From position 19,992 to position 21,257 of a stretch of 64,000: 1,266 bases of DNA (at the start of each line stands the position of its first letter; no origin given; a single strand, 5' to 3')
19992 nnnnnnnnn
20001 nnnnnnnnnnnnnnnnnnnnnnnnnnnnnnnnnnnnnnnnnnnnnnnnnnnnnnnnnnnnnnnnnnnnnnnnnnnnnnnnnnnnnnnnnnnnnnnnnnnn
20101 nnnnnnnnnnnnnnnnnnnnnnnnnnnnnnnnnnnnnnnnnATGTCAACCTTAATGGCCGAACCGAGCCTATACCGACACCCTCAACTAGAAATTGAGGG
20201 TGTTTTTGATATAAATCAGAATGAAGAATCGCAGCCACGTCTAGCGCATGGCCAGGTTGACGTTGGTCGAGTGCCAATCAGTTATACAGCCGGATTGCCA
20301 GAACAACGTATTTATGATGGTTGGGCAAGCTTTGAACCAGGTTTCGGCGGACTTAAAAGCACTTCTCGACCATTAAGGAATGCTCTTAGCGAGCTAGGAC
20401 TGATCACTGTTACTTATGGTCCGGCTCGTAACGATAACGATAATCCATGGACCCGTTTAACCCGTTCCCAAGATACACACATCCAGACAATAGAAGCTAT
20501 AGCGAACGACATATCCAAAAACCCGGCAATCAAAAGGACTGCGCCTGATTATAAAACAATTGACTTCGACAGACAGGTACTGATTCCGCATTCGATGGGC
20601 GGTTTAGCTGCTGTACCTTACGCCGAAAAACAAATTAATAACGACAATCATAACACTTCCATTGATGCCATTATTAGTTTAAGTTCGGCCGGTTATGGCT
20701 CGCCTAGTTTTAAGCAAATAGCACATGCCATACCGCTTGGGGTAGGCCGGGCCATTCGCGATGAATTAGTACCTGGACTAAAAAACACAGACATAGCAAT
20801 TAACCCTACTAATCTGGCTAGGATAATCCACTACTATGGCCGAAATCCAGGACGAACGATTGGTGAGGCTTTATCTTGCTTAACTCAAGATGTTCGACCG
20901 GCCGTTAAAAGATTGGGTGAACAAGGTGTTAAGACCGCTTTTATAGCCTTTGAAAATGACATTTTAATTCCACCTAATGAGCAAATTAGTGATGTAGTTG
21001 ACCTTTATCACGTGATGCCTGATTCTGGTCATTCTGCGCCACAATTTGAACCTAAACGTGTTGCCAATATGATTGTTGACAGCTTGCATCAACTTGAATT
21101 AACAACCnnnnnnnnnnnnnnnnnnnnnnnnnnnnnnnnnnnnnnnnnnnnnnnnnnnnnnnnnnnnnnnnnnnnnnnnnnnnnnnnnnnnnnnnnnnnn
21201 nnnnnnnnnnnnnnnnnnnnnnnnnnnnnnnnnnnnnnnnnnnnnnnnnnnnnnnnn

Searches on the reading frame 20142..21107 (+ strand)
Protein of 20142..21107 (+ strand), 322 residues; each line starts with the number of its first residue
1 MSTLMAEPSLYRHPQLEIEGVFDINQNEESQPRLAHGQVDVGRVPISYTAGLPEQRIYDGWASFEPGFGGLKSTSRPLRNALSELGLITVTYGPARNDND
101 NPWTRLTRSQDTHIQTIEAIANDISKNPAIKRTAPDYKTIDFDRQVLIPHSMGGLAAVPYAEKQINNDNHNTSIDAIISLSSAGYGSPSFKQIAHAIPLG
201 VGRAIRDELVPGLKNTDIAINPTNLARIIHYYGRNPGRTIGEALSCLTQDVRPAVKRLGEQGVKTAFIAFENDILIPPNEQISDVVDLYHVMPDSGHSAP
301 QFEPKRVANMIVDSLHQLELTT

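Call 3: search_protein_families(library=pfam, proteins=[window:20142-21107:+], max_evalue=0.1)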
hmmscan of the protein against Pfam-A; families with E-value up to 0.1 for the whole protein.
window:20142-21107:+ (322 aa): 5 families
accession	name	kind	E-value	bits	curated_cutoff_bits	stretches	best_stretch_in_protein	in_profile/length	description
PF12697.13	Abhydrolase_6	-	0.00013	23.2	26.3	1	122-309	63-216/217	Alpha/beta hydrolase family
PF00561.26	Abhydrolase_1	-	0.0016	18.6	25.8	1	141-299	67-240/245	alpha/beta hydrolase fold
PF12146.15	Hydrolase_4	-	0.013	15.2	27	1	111-279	49-208/239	Serine aminopeptidase, S33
PF02450.21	LCAT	-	0.033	13.8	21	1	143-189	121-167/392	Lecithin:cholesterol acyltransferase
PF06244.18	Ccdc124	-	0.048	14.4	24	0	237-275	12-49/82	Coiled-coil domain-containing protein 124 /Oxs1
